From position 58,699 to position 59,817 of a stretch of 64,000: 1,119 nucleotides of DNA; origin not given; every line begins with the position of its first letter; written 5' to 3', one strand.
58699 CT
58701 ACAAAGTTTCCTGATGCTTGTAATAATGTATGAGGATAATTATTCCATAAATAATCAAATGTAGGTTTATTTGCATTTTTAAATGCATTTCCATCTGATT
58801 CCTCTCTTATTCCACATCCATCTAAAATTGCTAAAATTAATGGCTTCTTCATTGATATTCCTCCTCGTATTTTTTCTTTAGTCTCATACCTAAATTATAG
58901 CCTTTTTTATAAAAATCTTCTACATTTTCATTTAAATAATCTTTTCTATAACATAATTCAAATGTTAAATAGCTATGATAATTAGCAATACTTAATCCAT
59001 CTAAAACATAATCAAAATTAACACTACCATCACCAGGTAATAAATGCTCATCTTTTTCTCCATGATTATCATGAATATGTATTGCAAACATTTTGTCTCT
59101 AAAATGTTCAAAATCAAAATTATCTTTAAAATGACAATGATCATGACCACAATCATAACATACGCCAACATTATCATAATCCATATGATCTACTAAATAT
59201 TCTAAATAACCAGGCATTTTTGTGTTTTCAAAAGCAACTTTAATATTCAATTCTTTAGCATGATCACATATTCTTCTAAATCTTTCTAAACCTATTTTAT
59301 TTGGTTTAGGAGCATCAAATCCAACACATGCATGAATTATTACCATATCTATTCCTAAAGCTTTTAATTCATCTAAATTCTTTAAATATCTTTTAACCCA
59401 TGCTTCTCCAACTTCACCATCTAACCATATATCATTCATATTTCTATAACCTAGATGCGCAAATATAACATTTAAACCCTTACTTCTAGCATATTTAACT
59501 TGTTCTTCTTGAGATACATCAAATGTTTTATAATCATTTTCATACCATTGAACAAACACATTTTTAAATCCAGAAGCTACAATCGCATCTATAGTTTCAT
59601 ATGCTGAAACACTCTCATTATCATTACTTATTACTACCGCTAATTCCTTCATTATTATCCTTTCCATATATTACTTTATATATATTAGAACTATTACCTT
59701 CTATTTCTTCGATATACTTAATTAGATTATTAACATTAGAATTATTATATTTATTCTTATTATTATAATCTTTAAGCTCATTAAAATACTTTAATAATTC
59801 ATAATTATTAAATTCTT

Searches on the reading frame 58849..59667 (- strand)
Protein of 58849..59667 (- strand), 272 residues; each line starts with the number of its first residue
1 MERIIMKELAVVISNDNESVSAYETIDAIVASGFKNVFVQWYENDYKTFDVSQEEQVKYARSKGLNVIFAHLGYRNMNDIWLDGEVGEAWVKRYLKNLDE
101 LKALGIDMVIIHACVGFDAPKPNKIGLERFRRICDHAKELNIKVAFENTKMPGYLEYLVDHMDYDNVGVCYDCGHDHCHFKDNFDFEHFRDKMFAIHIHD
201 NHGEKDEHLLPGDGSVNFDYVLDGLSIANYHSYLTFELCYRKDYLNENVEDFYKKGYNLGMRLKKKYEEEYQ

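Call 20: search_protein_families(library=pfam, proteins=[window:58849-59667:-], max_evalue=0.01)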
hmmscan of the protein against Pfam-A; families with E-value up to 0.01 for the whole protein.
window:58849-59667:- (272 aa): 1 family
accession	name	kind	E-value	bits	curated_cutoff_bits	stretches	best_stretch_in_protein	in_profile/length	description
PF01261.30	AP_endonuc_2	-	2.7e-26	93.2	31.1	1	27-246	2-234/249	Xylose isomerase-like TIM barrel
